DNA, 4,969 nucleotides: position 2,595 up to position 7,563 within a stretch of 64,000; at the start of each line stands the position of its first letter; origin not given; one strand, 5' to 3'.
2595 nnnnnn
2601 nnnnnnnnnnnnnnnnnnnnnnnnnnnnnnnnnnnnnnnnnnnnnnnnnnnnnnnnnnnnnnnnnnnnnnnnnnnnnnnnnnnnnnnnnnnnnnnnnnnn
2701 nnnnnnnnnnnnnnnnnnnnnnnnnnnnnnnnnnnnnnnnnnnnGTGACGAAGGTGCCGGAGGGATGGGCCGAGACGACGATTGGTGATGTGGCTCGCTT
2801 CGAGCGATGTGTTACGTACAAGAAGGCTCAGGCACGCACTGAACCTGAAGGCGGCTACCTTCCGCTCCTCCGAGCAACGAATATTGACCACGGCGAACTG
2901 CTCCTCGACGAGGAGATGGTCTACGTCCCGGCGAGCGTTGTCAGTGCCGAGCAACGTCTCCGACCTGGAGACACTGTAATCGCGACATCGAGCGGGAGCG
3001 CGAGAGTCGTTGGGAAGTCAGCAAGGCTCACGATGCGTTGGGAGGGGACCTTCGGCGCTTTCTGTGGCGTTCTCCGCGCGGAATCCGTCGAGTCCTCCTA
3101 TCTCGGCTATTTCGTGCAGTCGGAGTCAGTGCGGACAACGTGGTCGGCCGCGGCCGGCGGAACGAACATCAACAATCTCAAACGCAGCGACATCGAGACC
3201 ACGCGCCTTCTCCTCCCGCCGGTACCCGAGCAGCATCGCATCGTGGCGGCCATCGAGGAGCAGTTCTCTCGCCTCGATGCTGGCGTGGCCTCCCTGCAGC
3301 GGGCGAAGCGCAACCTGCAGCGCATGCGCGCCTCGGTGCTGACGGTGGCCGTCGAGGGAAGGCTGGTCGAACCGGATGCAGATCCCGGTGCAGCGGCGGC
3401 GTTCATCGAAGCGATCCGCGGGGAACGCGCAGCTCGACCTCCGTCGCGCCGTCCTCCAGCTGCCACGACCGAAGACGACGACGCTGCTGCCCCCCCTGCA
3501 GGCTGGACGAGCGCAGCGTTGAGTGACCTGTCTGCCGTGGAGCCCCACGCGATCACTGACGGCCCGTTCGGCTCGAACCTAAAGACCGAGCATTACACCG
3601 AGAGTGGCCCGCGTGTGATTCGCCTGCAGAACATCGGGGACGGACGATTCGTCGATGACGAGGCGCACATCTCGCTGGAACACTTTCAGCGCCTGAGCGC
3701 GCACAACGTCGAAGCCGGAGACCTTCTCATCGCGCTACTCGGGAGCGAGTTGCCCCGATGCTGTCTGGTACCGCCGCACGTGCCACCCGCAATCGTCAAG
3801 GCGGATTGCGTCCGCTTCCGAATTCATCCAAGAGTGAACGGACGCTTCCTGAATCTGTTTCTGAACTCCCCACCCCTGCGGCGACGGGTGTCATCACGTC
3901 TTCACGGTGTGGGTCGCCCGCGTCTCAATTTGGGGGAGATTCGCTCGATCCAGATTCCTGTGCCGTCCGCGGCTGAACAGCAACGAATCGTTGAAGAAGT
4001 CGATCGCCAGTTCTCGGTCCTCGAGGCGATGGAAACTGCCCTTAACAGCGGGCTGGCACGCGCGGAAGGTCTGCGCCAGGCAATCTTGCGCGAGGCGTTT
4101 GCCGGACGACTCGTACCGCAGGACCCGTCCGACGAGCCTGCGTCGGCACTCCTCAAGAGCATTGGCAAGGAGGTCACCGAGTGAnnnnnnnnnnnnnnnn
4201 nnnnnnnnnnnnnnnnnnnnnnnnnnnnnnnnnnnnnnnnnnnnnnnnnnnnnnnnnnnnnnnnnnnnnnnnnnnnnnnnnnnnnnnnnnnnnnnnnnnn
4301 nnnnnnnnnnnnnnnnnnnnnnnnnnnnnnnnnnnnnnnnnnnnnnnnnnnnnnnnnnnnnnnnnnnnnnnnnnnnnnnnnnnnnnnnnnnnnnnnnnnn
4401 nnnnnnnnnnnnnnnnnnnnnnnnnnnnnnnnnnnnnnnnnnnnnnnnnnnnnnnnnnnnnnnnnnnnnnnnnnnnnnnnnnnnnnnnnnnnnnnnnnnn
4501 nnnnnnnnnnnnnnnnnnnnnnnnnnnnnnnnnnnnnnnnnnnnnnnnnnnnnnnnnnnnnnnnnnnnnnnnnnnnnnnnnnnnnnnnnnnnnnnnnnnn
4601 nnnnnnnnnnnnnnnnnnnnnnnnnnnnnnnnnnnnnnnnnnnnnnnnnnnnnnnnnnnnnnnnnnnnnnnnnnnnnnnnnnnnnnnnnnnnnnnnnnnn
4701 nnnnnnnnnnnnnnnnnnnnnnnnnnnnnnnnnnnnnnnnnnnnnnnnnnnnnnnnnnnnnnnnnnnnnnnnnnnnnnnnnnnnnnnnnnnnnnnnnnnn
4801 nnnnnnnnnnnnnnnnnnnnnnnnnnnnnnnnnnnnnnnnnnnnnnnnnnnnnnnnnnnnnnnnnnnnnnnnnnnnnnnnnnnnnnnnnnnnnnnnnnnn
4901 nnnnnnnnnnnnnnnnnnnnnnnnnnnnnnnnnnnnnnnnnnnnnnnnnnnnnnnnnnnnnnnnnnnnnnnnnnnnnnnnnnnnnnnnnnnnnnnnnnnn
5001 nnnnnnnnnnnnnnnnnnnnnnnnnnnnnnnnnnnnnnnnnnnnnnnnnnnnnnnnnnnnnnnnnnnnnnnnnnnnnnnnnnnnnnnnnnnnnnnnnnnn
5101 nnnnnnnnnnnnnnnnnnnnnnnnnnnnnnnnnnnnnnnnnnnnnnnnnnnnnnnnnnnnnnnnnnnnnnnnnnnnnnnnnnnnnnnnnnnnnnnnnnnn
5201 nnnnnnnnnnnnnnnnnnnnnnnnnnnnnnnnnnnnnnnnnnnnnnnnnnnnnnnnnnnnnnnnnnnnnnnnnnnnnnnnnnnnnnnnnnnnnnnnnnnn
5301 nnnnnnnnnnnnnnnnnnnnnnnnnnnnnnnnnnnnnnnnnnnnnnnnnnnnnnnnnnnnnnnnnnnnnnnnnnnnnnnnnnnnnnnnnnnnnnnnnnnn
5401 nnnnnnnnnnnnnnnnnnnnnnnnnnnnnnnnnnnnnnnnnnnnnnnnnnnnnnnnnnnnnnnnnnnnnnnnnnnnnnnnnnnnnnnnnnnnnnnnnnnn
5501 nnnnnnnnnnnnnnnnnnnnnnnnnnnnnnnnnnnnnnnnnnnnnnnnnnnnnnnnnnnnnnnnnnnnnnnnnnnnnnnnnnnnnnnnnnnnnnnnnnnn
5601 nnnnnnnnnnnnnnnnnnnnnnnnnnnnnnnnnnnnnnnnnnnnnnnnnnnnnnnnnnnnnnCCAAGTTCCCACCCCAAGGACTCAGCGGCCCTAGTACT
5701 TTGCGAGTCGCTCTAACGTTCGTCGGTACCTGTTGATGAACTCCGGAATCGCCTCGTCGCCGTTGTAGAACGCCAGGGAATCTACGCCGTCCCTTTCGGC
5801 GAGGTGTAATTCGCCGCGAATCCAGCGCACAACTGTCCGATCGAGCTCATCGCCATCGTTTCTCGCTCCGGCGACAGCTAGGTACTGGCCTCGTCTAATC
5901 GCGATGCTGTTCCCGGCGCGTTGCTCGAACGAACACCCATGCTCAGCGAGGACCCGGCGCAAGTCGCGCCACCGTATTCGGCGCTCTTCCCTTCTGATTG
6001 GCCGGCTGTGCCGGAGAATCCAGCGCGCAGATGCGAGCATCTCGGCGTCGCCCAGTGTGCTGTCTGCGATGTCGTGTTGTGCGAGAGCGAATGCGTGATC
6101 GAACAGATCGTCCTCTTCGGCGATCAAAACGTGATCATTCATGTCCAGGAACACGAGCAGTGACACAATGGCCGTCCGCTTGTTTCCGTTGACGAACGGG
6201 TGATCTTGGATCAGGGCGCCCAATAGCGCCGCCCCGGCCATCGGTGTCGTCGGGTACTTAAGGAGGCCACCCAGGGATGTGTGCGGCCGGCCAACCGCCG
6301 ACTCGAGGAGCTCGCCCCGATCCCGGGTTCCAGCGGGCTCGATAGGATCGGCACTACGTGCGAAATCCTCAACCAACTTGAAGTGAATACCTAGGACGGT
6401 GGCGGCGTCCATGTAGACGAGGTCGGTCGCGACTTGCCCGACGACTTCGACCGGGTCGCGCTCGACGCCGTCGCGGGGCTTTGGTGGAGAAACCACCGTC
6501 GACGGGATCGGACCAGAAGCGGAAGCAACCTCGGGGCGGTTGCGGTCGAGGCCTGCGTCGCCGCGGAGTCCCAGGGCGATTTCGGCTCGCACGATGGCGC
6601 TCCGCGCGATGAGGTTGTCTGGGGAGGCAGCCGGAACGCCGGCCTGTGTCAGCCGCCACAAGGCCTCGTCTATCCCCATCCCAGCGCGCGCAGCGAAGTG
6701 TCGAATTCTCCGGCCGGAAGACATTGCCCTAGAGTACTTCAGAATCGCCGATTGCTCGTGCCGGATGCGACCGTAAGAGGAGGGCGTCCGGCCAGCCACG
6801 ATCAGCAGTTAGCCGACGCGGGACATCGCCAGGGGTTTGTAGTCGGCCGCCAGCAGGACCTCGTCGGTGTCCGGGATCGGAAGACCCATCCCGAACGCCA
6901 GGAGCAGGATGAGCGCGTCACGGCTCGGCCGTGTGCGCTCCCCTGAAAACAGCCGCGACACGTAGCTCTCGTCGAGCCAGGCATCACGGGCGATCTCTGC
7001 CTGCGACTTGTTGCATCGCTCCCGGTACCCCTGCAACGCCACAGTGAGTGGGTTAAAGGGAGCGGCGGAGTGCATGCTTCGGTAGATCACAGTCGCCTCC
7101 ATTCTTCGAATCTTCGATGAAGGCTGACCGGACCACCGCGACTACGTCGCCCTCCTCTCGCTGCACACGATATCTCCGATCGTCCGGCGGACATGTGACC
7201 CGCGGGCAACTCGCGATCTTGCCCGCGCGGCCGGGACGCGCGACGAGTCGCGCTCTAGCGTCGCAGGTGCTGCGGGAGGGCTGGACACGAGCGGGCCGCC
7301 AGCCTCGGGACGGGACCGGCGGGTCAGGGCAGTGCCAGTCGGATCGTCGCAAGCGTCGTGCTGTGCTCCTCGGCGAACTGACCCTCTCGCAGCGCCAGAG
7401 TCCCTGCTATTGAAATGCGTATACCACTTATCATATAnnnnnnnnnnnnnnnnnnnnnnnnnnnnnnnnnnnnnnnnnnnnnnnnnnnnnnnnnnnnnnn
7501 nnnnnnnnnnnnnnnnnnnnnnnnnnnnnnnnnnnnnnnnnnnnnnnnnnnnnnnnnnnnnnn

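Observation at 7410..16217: Mobile-element-like module with conjugation/replication genes but no recognisable integrase or relaxase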

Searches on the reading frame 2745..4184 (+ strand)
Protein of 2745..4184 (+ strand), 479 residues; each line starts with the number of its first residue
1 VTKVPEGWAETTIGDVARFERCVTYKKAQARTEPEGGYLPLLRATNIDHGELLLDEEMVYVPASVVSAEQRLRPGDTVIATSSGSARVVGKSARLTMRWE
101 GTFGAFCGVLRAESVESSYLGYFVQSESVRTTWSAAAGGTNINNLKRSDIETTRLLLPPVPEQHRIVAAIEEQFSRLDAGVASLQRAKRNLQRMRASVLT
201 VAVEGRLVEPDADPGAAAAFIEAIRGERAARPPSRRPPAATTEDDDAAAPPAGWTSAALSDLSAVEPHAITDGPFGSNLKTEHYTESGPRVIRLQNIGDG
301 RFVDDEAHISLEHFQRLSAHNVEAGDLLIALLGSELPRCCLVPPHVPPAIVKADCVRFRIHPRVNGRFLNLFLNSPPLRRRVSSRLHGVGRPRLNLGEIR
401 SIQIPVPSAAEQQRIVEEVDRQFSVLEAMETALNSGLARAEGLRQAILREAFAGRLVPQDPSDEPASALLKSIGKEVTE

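Call 6: search_protein_families(library=pfam, max_evalue=0.01, proteins=[window:2745-4184:+])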
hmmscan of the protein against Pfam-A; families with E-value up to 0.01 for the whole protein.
window:2745-4184:+ (479 aa): 1 family
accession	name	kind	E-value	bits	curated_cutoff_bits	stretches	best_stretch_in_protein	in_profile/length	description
PF01420.25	Methylase_S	-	1.1e-15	58.7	22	2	5-171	1-150/168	Type I restriction modification DNA specificity domain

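Call 55: list_cluster_members(proteins=[window:2745-4181:+, window:2754-4181:+, window:4181-5659:+])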
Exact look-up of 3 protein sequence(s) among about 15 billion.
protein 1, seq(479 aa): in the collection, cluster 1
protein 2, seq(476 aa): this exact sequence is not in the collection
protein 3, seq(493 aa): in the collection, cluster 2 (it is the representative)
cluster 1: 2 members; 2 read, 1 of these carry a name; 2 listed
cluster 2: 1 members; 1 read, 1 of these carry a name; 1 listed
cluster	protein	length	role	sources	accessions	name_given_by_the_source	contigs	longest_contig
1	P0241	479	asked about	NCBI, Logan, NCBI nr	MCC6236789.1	MAG: restriction endonuclease subunit S [Dehalococcoidia bacterium] | restriction endonuclease subunit S [Dehalococcoidia bacterium]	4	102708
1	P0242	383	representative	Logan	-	-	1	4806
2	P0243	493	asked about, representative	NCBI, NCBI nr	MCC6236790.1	MAG: SAM-dependent DNA methyltransferase [Dehalococcoidia bacterium] | SAM-dependent DNA methyltransferase [Dehalococcoidia bacterium]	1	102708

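Call 58: find_encoding_contigs(protein=P0241, flank=10000, max_places=6)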
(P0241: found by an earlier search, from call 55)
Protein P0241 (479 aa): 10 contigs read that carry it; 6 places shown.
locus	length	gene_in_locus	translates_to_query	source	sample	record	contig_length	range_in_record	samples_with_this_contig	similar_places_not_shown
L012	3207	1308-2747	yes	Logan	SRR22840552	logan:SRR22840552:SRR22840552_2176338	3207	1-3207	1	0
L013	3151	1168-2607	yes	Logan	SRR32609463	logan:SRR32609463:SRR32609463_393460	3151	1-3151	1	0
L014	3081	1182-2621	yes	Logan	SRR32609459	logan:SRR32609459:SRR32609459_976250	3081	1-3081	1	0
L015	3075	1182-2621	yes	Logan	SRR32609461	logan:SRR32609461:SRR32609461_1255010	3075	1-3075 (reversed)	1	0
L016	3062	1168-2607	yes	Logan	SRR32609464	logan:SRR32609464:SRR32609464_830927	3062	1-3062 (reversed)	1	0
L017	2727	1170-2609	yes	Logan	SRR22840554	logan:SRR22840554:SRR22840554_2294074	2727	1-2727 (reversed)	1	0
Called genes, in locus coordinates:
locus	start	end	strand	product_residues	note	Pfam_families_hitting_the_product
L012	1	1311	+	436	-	?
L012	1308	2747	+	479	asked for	PF01420:Methylase_S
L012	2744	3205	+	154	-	?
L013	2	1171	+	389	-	?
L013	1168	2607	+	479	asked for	PF01420:Methylase_S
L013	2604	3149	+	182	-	?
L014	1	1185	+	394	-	?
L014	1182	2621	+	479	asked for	PF01420:Methylase_S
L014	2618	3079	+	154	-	?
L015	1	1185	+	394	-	?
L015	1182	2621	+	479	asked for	PF01420:Methylase_S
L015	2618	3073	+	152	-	?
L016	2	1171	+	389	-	?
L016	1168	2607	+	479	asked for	PF01420:Methylase_S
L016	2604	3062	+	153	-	?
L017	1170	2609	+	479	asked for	PF01420:Methylase_S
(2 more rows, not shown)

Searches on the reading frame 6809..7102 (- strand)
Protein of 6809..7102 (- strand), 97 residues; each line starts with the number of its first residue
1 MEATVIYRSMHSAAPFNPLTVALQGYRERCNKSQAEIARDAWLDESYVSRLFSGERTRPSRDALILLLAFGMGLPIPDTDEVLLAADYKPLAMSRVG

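Call 6: search_protein_families(library=pfam, max_evalue=0.01, proteins=[window:6809-7102:-])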
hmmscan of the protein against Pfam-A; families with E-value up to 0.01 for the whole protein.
window:6809-7102:- (97 aa): 2 families
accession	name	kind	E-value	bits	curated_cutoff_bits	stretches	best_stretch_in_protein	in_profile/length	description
PF13560.12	HTH_31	-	8.5e-08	32.8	27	1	23-69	6-52/64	Helix-turn-helix domain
PF01381.28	HTH_3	-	1.4e-07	31.9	23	1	26-69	4-46/55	Helix-turn-helix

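Call 71: search_protein_families(library=phrogs, max_evalue=0.001, proteins=[window:6809-7102:-])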
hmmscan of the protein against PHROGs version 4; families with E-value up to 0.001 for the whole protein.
window:6809-7102:- (97 aa): 1 family
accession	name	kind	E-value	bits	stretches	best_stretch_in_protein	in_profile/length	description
phrog_3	-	transcription regulation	0.00063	20.6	1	23-77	93-140/430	transcriptional repressor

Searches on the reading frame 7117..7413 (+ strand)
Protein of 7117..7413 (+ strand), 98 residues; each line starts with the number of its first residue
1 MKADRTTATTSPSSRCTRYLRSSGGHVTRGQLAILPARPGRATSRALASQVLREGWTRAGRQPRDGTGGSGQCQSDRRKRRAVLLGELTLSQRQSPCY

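Call 5: search_protein_families(library=pfam, max_evalue=0.01, proteins=[window:7117-7413:+])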
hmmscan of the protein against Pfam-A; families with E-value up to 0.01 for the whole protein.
window:7117-7413:+ (98 aa): 0 families

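Call 7: search_protein_families(library=ncbifam, max_evalue=0.01, proteins=[window:7117-7413:+])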
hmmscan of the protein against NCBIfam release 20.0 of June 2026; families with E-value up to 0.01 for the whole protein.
window:7117-7413:+ (98 aa): 0 families
